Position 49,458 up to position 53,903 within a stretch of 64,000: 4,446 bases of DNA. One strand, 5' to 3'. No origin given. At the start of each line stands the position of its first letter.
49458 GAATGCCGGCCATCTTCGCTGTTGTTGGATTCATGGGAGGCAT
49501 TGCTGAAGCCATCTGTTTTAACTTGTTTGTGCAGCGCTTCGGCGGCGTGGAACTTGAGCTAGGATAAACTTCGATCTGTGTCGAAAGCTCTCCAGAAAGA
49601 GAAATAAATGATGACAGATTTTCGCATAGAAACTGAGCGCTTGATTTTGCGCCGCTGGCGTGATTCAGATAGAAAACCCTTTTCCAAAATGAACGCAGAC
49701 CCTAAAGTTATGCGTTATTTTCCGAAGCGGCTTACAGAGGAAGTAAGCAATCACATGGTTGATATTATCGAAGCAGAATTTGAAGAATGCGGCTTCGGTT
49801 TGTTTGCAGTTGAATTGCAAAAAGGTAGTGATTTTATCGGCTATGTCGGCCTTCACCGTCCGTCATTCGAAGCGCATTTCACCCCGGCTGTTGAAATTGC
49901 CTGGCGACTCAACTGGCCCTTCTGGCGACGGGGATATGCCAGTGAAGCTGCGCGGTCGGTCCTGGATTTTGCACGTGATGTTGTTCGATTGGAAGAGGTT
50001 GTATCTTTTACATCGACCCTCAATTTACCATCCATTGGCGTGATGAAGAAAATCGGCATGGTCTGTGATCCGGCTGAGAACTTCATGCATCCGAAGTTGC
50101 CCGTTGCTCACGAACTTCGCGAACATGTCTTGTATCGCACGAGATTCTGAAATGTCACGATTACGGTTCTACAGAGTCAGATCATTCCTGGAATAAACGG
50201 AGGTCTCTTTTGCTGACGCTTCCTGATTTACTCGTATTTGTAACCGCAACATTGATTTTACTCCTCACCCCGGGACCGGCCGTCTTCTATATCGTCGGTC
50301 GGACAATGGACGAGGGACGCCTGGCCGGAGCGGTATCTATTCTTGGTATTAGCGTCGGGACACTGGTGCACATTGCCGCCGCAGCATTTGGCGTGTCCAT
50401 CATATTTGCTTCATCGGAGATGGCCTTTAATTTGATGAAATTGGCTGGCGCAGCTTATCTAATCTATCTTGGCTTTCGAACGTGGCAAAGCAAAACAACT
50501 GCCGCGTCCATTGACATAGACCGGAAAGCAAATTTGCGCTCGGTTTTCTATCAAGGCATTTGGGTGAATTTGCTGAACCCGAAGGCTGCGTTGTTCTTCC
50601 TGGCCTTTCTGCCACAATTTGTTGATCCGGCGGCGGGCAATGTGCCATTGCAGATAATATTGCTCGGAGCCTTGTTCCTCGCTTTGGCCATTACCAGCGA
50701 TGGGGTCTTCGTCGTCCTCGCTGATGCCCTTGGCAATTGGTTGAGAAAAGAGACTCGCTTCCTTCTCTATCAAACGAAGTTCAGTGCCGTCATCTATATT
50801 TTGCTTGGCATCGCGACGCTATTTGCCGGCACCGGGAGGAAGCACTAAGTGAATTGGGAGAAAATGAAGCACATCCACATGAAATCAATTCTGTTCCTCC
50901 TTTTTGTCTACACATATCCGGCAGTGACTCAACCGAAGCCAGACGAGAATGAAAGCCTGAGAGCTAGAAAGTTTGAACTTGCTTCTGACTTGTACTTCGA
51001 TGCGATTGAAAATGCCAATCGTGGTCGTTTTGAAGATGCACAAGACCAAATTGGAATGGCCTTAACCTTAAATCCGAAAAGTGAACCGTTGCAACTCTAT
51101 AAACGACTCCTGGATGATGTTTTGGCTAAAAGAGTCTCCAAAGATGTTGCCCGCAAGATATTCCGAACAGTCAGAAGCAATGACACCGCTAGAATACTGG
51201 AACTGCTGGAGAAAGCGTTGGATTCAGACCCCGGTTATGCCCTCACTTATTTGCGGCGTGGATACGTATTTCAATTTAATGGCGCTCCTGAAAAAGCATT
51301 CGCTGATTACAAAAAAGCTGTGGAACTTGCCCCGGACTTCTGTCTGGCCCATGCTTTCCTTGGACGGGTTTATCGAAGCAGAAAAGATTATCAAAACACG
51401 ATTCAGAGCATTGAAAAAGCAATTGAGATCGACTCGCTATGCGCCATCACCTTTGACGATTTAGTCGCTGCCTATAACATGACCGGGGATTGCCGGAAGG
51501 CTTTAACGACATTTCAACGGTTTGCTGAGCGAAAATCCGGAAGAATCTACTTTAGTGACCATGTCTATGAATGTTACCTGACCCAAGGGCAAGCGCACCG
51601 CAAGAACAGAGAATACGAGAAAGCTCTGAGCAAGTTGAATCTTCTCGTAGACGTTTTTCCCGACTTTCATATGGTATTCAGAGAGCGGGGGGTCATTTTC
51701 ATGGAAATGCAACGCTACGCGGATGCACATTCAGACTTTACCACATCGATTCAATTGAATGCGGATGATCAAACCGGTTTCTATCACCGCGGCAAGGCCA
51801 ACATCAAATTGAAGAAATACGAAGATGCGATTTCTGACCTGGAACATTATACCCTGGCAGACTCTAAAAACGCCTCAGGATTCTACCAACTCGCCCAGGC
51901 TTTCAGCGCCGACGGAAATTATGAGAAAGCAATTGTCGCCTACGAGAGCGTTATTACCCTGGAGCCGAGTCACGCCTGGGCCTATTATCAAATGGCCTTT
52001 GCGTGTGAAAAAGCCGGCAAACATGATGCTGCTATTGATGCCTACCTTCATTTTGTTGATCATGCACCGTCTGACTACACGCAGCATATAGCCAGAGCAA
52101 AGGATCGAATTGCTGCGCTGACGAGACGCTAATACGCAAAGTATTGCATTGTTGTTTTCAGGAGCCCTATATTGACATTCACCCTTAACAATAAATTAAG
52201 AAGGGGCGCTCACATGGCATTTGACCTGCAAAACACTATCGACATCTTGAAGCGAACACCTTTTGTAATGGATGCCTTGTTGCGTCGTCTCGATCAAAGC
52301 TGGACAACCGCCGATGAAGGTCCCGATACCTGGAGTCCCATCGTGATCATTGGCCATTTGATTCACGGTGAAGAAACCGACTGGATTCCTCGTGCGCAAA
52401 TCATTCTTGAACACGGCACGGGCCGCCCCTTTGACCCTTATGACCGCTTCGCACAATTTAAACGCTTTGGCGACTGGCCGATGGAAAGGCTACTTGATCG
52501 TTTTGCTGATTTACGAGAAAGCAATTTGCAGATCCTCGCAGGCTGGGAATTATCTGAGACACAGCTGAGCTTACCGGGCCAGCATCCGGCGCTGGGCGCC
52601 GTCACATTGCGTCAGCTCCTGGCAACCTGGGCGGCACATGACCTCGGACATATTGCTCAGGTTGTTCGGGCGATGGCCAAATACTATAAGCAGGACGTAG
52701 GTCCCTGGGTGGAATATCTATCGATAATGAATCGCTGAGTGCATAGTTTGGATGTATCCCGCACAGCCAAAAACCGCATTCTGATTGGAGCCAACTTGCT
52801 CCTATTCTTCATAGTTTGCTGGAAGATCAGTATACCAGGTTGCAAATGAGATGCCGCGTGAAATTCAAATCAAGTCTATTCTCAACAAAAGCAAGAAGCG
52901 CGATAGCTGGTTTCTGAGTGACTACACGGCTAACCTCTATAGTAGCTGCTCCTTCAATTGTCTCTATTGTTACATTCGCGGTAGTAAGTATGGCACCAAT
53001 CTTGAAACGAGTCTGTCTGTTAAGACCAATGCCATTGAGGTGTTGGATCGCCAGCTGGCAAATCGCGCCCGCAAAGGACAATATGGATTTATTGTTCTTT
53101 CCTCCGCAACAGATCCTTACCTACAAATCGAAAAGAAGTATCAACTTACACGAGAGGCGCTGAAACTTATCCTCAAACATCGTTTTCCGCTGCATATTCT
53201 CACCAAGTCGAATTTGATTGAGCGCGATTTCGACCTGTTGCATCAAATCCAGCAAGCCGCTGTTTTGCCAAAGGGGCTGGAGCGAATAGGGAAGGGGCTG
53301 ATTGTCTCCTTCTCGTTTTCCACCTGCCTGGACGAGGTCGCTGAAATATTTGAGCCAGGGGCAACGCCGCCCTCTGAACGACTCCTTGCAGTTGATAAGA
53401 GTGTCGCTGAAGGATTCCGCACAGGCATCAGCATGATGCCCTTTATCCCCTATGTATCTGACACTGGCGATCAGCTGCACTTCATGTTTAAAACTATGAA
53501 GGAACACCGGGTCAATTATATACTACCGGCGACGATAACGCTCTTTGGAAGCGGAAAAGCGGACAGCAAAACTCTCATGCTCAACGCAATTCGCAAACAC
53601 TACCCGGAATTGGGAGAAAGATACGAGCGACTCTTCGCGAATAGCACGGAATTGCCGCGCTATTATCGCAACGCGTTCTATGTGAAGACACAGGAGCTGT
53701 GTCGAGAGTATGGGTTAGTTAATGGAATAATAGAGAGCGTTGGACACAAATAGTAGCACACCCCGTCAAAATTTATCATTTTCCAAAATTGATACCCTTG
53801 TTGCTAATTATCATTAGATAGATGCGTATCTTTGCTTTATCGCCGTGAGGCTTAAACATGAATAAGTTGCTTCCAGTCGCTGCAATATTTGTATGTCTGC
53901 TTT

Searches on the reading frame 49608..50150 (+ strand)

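Call 21: search_protein_families(library=pfam, proteins=[window:49608-50150:+], max_evalue=0.001)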
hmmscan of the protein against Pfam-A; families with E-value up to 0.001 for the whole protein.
window:49608-50150:+ (180 aa): 2 families
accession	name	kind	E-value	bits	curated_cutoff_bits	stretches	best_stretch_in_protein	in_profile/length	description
PF13302.13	Acetyltransf_3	-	2.3e-32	113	25.4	1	11-152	1-138/138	Acetyltransferase (GNAT) domain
PF00583.31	Acetyltransf_1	-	8.5e-07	29.7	20.7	1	44-151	14-116/116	Acetyltransferase (GNAT) family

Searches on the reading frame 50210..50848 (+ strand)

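Call 21: search_protein_families(library=pfam, proteins=[window:50210-50848:+], max_evalue=0.001)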
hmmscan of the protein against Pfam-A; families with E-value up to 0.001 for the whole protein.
window:50210-50848:+ (212 aa): 1 family
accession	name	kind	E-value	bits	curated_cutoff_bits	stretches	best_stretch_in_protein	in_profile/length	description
PF01810.24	LysE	-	3e-28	99.1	25.6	1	15-202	1-188/193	LysE type translocator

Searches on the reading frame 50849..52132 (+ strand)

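Call 21: search_protein_families(library=pfam, proteins=[window:50849-52132:+], max_evalue=0.001)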
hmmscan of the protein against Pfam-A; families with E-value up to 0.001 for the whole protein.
window:50849-52132:+ (427 aa): 19 families
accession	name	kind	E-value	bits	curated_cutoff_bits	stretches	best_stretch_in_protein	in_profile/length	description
PF00515.34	TPR_1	-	3.1e-35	119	27.8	2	343-375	2-34/34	Tetratricopeptide repeat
PF07719.23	TPR_2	-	3.1e-31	105.3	27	0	343-375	2-34/34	Tetratricopeptide repeat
PF13181.12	TPR_8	-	2.1e-25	87.1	25.7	1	344-375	3-34/34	Tetratricopeptide repeat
PF13371.12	TPR_9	-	6.9e-22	77.7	35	2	248-308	3-63/73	Tetratricopeptide repeat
PF13428.12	TPR_14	-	1.1e-20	72.5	23.5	1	345-383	4-42/44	Tetratricopeptide repeat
PF13414.12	TPR_11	-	2.8e-18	65.7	26.8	1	351-390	3-42/42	TPR repeat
PF13431.12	TPR_17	-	6.3e-18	63.9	24.4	1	364-396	1-33/34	Tetratricopeptide repeat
PF13432.12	TPR_16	-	3e-17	63.1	32.7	1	346-408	1-63/65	Tetratricopeptide repeat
PF13424.12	TPR_12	-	1.2e-16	61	30.1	1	346-400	7-69/77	Tetratricopeptide repeat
PF13174.12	TPR_6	-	8.9e-16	57.8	26.3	0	345-374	3-32/33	Tetratricopeptide repeat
PF14559.12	TPR_19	-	4.8e-14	52.9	25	1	354-399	3-48/68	Tetratricopeptide repeat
PF12895.13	ANAPC3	-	1.3e-10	41.9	27.2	1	336-400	16-80/82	Anaphase-promoting complex, cyclosome, subunit 3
PF13176.12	TPR_7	-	2.2e-08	34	27.9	0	346-372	3-31/36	Tetratricopeptide repeat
PF23914.1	TPR_CcmH_CycH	-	1.8e-07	31.6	42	0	299-408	41-153/158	Cytochrome c-type biogenesis protein H TPR domain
PF12569.14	NatA_aux_su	-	3.3e-06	26.8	33.3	0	241-323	5-86/515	N-terminal acetyltransferase A, auxiliary subunit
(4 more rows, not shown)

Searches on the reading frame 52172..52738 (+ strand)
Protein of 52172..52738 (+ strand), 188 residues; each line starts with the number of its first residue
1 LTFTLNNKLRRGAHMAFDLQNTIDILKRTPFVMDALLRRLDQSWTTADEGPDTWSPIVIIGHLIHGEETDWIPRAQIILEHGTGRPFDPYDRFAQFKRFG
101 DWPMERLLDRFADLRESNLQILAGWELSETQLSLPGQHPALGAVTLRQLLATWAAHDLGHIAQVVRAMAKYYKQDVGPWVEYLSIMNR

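Call 21: search_protein_families(library=pfam, proteins=[window:52172-52738:+], max_evalue=0.001)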
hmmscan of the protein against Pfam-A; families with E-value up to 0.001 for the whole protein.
window:52172-52738:+ (188 aa): 1 family
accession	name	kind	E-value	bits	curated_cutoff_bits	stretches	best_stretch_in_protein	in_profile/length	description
PF12867.12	DinB_2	-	7.2e-14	52.8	24.8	1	26-164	2-128/128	DinB superfamily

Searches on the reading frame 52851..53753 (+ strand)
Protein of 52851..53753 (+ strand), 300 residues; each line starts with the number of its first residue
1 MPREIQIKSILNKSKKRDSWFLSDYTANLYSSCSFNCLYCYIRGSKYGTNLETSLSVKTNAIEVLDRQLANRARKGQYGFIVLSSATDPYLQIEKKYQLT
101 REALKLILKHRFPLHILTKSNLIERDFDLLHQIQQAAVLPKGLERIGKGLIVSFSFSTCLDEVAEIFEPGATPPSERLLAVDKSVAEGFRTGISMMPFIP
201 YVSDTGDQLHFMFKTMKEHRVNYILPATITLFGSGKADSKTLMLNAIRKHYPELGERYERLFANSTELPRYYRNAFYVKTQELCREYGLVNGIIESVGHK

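Call 21: search_protein_families(library=pfam, proteins=[window:52851-53753:+], max_evalue=0.001)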
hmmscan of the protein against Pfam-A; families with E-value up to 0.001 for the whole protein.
window:52851-53753:+ (300 aa): 1 family
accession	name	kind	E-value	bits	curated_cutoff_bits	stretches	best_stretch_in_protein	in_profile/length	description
PF04055.27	Radical_SAM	-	6.8e-08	33.3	29.5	1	29-204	3-156/166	Radical SAM superfamily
